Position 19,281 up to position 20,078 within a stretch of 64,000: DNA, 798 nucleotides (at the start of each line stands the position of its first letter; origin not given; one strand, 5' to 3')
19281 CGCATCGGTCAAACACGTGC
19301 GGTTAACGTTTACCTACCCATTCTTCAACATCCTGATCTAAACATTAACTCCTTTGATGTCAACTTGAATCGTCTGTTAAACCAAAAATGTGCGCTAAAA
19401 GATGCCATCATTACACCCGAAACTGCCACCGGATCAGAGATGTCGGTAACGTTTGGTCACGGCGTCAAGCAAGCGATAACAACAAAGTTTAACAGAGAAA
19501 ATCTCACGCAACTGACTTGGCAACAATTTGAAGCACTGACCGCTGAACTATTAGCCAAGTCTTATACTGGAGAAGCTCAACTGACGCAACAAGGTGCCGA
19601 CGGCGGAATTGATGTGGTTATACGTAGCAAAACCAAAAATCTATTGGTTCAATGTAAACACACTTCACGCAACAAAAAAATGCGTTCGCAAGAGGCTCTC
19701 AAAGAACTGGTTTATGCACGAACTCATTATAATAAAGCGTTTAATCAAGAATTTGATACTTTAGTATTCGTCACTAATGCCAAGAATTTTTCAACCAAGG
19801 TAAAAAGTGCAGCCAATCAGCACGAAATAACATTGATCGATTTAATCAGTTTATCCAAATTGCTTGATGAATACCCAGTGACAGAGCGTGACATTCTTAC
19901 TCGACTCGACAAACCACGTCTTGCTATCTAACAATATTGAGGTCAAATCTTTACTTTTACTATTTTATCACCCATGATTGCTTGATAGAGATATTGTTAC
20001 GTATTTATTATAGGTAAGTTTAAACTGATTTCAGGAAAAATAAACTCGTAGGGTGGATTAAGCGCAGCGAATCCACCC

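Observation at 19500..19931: ZorD-like helicase carries a C-terminal Mrr-type PD-(D/E)xK nuclease module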

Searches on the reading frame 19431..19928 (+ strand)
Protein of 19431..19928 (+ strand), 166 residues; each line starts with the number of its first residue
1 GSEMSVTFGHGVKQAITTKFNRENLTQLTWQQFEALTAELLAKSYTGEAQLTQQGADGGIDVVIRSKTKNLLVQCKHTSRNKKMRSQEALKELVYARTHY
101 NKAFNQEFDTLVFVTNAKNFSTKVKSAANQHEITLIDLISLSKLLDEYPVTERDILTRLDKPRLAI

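Call 5: search_protein_families(library=pfam, proteins=[window:19431-19928:+], max_evalue=0.01)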
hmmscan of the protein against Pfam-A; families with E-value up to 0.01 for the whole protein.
window:19431-19928:+ (166 aa): 2 families
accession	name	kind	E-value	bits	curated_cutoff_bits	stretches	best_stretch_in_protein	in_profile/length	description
PF04471.18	Mrr_cat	-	3.6e-18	66.2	21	1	26-144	2-114/115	Restriction endonuclease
PF13156.12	Mrr_cat_2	-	1e-05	25.8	22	1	51-143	23-112/127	Restriction endonuclease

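Call 6: search_protein_families(library=padloc, proteins=[window:19431-19928:+], max_evalue=0.001)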
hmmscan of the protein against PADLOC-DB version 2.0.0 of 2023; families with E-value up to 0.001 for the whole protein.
window:19431-19928:+ (166 aa): 9 families
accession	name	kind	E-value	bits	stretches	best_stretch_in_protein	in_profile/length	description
PDLC00630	ZorD1|ZorD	-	4.5e-24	83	1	16-165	668-816/817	"SWI2/SNF2 helicase, Mrr-like nuclease"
PDLC00631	ZorD1|ZorD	-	4.3e-22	75.8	1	9-155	929-1070/1071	"SWI2/SNF2 helicase, Mrr-like nuclease"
PDLC00628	ZorD1|ZorD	-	3.3e-20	69.4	1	13-155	1011-1149/1171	"SWI2/SNF2 helicase, Mrr-like nuclease"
PDLC04819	PDC-S02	-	1.6e-07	28.9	1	21-147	189-308/334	-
PDLC04796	PDC-S02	-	1.3e-06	25.7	1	21-146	236-355/390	-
PDLC02416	Aga_REase-TIR-PNTD1-PNTD2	-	2.9e-06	24.2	1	25-92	5-72/572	Class I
PDLC05079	PDC-S73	-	4.8e-06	23.6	1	26-79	7-61/752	-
PDLC04806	PDC-S02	-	3e-05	21.4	1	20-148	177-300/324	-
PDLC02400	Aga_TIR-PNTD1-PNTD2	-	0.00022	17.6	1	24-87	4-67/639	Class I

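Call 8: search_solved_structures(query=window:19431-19928:+, max_evalue=1, show_alignments=3)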
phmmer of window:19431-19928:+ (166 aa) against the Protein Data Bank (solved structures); distinct sequences matched with E-value up to 1: 0.

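Call 27: search_solved_structures(query=A1, max_evalue=1, show_alignments=3)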
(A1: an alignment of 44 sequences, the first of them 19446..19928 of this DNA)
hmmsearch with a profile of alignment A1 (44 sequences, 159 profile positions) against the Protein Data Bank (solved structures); distinct sequences matched with E-value up to 1: 12.
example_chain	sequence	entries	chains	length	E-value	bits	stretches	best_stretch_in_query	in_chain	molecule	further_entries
6oew_A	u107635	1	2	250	0.43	13.4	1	99-153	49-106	Cytidylyltransferase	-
4kmw_A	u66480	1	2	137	0.47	13.2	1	43-103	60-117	Dehaloperoxidase A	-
5v5r_B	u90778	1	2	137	0.47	13.2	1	43-103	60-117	Dehaloperoxidase A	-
1ew6_A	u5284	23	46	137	0.47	13.2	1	43-103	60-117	DEHALOPEROXIDASE | Dehaloperoxidase A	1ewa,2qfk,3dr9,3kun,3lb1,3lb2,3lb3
4jac_A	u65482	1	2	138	0.53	13.1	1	44-103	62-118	Dehaloperoxidase A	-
3kuo_A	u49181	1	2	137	0.53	13.1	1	43-103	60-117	Dehaloperoxidase A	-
3oj1_A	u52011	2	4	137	0.53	13.1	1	44-103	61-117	Dehaloperoxidase A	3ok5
2qfn_A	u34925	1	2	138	0.54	13.1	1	43-103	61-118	Dehaloperoxidase A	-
3k3u_A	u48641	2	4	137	0.55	13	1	44-103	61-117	Dehaloperoxidase A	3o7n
7mnh_A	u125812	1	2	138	0.56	13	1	44-103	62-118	Dehaloperoxidase A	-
4kn3_A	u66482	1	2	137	0.8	12.5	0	43-102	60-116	Dehaloperoxidase A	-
4hsw_A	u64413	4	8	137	0.86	12.4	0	43-102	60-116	Dehaloperoxidase A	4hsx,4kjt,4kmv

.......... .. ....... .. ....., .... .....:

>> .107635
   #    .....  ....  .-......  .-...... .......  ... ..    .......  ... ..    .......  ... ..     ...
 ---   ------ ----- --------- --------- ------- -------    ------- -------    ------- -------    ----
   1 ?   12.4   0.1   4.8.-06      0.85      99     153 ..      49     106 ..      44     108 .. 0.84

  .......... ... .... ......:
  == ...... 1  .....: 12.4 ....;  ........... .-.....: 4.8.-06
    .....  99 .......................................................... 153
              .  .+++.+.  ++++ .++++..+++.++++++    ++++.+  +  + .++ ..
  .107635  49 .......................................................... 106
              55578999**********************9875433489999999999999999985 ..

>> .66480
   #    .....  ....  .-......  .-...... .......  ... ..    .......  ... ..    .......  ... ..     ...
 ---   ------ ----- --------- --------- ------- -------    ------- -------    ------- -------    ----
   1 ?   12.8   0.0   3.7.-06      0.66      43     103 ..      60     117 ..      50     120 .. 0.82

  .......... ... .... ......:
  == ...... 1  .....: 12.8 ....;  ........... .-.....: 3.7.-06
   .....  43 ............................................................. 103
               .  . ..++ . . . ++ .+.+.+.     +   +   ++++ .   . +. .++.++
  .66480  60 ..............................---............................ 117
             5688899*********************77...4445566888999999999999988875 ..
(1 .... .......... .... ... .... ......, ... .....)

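Call 32: predict_structure(alignment_id=A1)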
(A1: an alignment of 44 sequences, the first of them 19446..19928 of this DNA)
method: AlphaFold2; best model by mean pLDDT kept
length: 161 residues; sequences in the alignment: 44
mean_pLDDT: 93.3   pTM: 0.87
mean pLDDT of the five models: 93.3, 92.9, 92.7, 92.0, 91.9
residues with pLDDT >= 90: 135; 70-90: 15; 50-70: 11; < 50: 0
segments of 3 or more residues with pLDDT < 50: none
pLDDT, mean of each block of 10 residues (from residue 1): 62 86 96 98 95 91 97 91 96 97 98 97 98 97 96 97 88
secondary structure, 60 per line:
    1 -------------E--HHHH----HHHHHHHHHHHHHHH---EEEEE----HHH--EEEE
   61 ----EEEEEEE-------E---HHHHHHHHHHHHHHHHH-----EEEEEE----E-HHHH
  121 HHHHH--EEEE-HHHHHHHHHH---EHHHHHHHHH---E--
elements in order: H17-20 H25-39 E43-47 E57-60 E65-71 H83-99 E105-110 H117-125 E128-131 H133-142 H147-155

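Call 35: fold_search(model_id=the predicted structure, library=pdb)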
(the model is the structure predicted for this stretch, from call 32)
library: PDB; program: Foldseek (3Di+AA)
matches with E <= 10: 899; with E <= 0.001: 4
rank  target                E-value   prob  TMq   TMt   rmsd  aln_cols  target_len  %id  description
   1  4f0q_D                6.7e-06  1.00  0.59  0.24   4.5       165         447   15  MspJI Restriction Endonuclease - P21 Form (released 2012-08-08)
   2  1y88                  3.8e-05  1.00  0.52  0.46   6.5       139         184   20  Crystal Structure of Protein of Unknown Function AF1548 (released 2004-12-21)
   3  4f0p_C                6.6e-04  1.00  0.59  0.24   4.9       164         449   17  MspJI Restriction Endonuclease - P31 Form (released 2012-08-08)
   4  7edb_A                7.4e-04  1.00  0.56  0.30   4.6       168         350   12  EcoT38I restriction endonuclease complexed with DNA (released 2022-03-16)
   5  4oc8_A                1.5e-03  1.00  0.55  0.26   5.0       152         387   15  DNA modification-dependent restriction endonuclease AspBHI (released 2014-03-19)
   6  5gke_A                2.0e-03  1.00  0.47  0.34   4.1       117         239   12  Structure of EndoMS-dsDNA1 complex (released 2016-11-02)
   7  8dgf_B                3.5e-03  1.00  0.44  0.06   5.0       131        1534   15  Avs4 bound to phage PhiV-1 portal (released 2022-08-03)
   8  1xmx                  6.7e-03  1.00  0.51  0.24   4.9       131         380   14  Crystal structure of protein VC1899 from Vibrio cholerae (released 2004-11-16)
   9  2vld_A                7.5e-03  1.00  0.46  0.34   3.4       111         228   12  crystal structure of a repair endonuclease from Pyrococcus abyssi (released 2009-05-19)
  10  2vld_B                8.5e-03  1.00  0.46  0.34   3.5       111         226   12  crystal structure of a repair endonuclease from Pyrococcus abyssi (released 2009-05-19)
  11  8z4i_B                1.1e-02  0.99  0.44  0.21   5.6       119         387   18  crystal structure of Cdn1 in complex with cA3 (released 2026-02-04)
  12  5gkj_B                1.6e-02  1.00  0.47  0.34   3.5       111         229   13  Structure of EndoMS in apo form (released 2016-11-02)
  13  7lwa_A                1.9e-02  0.16  0.18  0.12  19.3       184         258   12  Human Exonuclease 5 crystal structure (T88E) in complex with ssDNA and Mg (released 2021-07-14)
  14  8z4i_A                2.2e-02  0.97  0.41  0.20   6.1       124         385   18  crystal structure of Cdn1 in complex with cA3 (released 2026-02-04)
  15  6xl1_A                2.6e-02  0.99  0.42  0.21   6.0       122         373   15  crystal structure of cA4-activated Card1(D294N) (released 2020-12-30)
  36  4xqk_A                6.8e-02  0.98  0.52  0.07   5.4       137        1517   17  ATP-dependent Type ISP restriction-modification enzyme LlaBIII bound to DNA (released 2015-09-16)
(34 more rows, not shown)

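Call 46: search_protein_representatives(alignment_id=A1)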
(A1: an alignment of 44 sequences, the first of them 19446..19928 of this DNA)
Query: 44 sequences, 159 profile positions. Proteins with E-value up to 0.001 (for the whole library): 12144; up to 1e-10: 740; up to 1e-30: 46. The best 150 are listed.
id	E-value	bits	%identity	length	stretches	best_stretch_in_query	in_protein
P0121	1.4e-50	187.3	-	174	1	6-158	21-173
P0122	1.4e-49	184.0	-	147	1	16-157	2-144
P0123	4.9e-49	182.2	-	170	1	7-159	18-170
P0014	5.1e-49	182.2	-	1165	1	6-157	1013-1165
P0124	1.0e-48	181.2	-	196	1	5-159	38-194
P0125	1.0e-48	181.2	-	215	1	14-159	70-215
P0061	3.8e-48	179.4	-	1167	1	2-158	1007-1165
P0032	1.0e-47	178.0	-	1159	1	4-159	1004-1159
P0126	1.2e-47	177.8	-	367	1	3-158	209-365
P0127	3.1e-47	176.4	-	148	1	15-158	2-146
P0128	1.0e-46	174.7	-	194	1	12-157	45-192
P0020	2.0e-46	173.8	-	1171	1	3-159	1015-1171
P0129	5.2e-46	172.4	-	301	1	8-158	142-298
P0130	6.0e-46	172.2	-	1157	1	9-158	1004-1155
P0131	2.1e-45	170.4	-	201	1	8-158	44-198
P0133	9.1e-45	168.4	-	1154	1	10-159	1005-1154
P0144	5.8e-40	152.7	-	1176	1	8-158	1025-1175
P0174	1.9e-26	108.9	-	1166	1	9-158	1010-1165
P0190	5.3e-25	104.1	-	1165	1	8-158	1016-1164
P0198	3.7e-23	98.1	-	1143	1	3-158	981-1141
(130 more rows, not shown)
